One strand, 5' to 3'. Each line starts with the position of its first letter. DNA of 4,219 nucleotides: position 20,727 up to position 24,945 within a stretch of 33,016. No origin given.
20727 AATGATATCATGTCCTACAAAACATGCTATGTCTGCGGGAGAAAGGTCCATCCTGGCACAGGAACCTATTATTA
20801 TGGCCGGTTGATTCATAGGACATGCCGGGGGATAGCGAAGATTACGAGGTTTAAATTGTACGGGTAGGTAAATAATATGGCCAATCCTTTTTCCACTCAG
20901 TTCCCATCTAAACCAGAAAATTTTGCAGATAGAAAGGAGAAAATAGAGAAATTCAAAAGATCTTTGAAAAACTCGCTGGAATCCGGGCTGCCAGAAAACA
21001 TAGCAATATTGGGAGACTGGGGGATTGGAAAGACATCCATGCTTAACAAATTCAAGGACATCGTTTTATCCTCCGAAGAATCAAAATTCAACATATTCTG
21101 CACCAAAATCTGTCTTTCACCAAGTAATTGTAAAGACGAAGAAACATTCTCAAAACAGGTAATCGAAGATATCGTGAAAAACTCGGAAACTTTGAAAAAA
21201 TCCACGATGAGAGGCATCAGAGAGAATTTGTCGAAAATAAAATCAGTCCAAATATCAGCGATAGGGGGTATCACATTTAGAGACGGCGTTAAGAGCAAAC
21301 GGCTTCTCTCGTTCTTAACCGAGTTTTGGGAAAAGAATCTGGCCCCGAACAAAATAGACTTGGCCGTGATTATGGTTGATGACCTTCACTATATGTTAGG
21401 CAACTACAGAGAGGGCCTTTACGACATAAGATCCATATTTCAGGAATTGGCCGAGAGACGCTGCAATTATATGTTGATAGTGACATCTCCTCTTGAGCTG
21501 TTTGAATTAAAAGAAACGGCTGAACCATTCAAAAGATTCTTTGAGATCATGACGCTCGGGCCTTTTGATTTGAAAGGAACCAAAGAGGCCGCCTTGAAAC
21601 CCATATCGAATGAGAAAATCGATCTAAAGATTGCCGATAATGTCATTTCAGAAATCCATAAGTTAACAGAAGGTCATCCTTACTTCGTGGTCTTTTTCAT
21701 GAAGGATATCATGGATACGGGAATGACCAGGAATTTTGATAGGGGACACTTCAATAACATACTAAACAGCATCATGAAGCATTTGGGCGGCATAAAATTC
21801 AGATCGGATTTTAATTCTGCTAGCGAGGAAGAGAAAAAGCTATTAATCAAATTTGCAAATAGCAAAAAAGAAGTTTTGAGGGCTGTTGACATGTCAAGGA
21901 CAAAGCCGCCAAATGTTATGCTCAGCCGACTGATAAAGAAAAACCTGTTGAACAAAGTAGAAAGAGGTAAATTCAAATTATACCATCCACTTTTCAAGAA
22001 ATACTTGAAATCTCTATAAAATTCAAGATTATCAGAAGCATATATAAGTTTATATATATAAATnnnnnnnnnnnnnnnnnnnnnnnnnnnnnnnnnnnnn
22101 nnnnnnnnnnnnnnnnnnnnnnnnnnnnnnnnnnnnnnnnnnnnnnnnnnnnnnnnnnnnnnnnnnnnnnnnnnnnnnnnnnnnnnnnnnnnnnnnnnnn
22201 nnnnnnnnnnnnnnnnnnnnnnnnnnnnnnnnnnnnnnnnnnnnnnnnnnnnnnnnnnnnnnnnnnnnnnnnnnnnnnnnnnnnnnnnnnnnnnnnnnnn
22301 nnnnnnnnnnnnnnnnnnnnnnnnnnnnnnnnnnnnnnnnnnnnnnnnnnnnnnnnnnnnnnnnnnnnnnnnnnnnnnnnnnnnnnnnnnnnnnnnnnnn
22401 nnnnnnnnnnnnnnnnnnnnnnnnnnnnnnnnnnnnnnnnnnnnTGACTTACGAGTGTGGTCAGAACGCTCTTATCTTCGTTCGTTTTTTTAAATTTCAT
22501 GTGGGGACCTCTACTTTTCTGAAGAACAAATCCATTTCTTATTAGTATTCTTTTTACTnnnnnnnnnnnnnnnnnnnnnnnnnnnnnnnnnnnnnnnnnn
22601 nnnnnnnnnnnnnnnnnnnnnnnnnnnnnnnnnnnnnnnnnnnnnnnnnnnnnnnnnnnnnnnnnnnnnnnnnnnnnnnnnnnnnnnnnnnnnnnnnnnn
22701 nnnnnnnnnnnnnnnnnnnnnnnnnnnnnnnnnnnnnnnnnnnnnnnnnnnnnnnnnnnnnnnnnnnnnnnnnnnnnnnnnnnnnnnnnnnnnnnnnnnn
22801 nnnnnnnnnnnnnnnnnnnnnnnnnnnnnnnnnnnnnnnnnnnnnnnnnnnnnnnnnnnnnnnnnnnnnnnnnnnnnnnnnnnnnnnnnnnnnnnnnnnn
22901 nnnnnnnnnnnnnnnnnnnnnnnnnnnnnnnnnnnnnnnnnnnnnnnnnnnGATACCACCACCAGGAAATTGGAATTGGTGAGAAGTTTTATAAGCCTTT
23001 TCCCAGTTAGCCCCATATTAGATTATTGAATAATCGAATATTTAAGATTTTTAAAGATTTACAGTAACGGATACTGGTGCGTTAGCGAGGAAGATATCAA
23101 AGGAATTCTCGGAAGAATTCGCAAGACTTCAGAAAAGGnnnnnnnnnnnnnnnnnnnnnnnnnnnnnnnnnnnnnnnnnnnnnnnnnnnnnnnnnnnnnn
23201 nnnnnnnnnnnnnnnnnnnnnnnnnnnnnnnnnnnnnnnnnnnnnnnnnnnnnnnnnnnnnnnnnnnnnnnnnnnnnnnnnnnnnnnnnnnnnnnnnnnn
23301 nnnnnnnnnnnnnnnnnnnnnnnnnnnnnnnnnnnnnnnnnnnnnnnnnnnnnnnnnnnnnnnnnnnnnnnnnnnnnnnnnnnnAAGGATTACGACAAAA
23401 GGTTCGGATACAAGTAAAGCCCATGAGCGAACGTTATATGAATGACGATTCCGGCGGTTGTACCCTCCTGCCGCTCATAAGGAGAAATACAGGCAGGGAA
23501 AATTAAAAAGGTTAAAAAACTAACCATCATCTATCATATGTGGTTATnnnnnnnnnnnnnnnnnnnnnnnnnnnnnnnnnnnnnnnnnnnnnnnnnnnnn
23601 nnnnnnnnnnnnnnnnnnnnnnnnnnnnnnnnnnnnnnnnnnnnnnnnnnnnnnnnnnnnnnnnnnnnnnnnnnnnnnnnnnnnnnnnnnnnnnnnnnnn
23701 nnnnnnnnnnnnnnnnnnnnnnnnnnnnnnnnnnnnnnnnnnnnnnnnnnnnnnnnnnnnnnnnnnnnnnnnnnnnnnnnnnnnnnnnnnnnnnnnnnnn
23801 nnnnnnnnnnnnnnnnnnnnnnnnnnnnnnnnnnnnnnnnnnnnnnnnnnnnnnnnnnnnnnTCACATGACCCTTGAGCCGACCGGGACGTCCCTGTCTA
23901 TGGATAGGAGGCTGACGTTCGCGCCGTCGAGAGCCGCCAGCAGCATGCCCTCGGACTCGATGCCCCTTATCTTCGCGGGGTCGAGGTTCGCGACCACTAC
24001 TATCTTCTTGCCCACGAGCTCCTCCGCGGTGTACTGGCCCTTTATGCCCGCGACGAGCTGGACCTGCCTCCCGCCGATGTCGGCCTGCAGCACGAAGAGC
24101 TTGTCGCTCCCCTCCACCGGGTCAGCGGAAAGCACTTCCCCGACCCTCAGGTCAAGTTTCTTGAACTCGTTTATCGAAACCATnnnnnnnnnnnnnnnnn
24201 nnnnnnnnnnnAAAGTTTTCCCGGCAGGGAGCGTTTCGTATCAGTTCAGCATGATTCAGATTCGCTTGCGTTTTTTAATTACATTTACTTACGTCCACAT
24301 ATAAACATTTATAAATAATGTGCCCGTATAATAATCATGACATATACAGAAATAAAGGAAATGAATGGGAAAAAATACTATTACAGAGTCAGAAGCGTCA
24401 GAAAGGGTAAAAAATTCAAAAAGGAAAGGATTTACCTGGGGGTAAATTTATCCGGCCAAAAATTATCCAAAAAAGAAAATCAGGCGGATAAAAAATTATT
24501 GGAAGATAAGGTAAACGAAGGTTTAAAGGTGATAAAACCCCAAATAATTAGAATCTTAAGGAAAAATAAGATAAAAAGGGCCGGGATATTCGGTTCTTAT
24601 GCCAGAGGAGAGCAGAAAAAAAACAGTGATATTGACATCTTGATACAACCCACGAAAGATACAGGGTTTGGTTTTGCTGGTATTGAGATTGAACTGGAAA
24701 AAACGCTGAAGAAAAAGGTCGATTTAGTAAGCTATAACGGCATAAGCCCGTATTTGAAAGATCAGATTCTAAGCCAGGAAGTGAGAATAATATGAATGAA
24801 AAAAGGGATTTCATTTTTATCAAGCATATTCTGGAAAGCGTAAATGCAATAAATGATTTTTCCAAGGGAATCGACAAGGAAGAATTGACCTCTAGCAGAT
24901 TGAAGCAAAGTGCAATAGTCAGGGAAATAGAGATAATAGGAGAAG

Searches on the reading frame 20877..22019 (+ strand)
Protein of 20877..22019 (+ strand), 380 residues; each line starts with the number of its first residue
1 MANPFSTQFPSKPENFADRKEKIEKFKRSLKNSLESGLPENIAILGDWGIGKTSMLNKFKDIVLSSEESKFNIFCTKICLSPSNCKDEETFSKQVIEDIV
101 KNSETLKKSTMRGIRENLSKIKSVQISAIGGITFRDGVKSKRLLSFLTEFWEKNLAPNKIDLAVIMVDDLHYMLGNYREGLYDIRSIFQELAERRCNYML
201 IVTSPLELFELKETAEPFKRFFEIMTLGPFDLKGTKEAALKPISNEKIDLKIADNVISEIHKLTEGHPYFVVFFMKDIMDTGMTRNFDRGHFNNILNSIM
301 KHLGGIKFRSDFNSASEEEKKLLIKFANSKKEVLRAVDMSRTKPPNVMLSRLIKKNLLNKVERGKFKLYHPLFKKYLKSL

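Call 16: search_protein_families(library=pfam, proteins=[window:20877-22019:+], max_evalue=0.001)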
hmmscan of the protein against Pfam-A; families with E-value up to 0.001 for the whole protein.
window:20877-22019:+ (380 aa): 4 families
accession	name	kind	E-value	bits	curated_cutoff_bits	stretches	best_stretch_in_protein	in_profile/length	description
PF13191.12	AAA_16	-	1.4e-05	26.1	32.6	1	19-176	5-143/167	AAA ATPase domain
PF07693.20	KAP_NTPase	-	0.00026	20.8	20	1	37-113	18-93/293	KAP family P-loop domain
PF13401.12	AAA_22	-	0.00029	21.6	27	0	41-200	7-118/130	AAA domain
PF01637.24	ATPase_2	-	0.00069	19.9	33.2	0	16-269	1-220/225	ATPase domain predominantly from Archaea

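Call 49: search_protein_families(library=ncbifam, proteins=[window:20877-22019:+], max_evalue=0.1)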
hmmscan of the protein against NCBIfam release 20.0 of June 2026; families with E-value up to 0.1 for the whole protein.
window:20877-22019:+ (380 aa): 8 families
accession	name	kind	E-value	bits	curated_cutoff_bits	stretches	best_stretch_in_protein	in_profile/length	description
TIGR02928.1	TIGR02928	subfamily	1.8e-08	33.7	181.3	1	12-114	13-111/366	orc1/cdc6 family replication initiation protein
NF001624.0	PRK00411.1-2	subfamily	2.3e-06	26.8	354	1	13-79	26-89/374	ORC1-type DNA replication protein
NF001625.0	PRK00411.1-3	equivalog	3.4e-05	22.7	501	1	13-89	33-105/415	ORC1-type DNA replication protein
NF000355.4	ribo_prot_ABC_F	equivalog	0.019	13.8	380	1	16-110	316-408/499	ribosomal protection-like ABC-F family protein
NF041923.1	QatA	equivalog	0.051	12.2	600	0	39-63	33-57/628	Qat anti-phage system ATPase QatA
NF001626.0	PRK00411.1-5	equivalog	0.053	12.3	417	0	13-63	29-79/374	ORC1-type DNA replication protein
NF011156.0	PRK14562.1-1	equivalog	0.061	13.4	308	0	152-207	52-108/200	haloacid dehalogenase superfamily protein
TIGR00231.1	small_GTP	domain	0.076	12.8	42.5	0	41-69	5-33/164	GTP-binding protein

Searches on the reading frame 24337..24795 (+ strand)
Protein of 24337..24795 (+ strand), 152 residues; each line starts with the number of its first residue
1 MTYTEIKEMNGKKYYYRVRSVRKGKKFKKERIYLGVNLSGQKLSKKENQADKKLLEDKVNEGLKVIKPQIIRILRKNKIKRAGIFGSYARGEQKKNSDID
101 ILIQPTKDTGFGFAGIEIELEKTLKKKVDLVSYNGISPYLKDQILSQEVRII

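Call 16: search_protein_families(library=pfam, proteins=[window:24337-24795:+], max_evalue=0.001)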
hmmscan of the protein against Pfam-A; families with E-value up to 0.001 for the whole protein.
window:24337-24795:+ (152 aa): 2 families
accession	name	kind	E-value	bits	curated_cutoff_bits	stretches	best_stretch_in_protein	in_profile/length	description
PF18765.7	Polbeta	-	1.6e-16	60.6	26.9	1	69-151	2-87/93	Polymerase beta, Nucleotidyltransferase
PF01909.29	NTP_transf_2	-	5.7e-13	49.5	21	1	69-146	3-88/93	Nucleotidyltransferase domain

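Call 50: search_protein_families(library=padloc, proteins=[window:24337-24795:+], max_evalue=0.01)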
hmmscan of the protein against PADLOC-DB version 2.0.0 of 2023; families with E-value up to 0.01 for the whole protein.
window:24337-24795:+ (152 aa): 10 families
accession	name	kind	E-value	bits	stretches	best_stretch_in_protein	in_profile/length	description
PDLC04904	PDC-S09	-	2e-22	77.3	1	61-150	7-97/104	-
PDLC04906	PDC-S09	-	7.5e-22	75.6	1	63-147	8-94/98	-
PDLC04902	PDC-S09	-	3.1e-21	73.5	1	67-149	9-93/97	-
PDLC04905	PDC-S09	-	1.8e-15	55.1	1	67-149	9-96/101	-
PDLC04903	PDC-S09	-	6e-08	31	1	74-103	21-50/108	-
PDLC04368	PDC-M05A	-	3.6e-07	28.2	1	76-131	104-159/201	-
PDLC04907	PDC-S09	-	5.1e-06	24.6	1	67-103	15-51/114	-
PDLC04369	PDC-M05A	-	9.3e-06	23.4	1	73-104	98-128/201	-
PDLC04901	PDC-S09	-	6.4e-05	21.7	1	66-130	8-73/126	-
PDLC00769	Cyclase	-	0.0069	13.8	0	54-103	19-72/261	oligonucleotide-cyclase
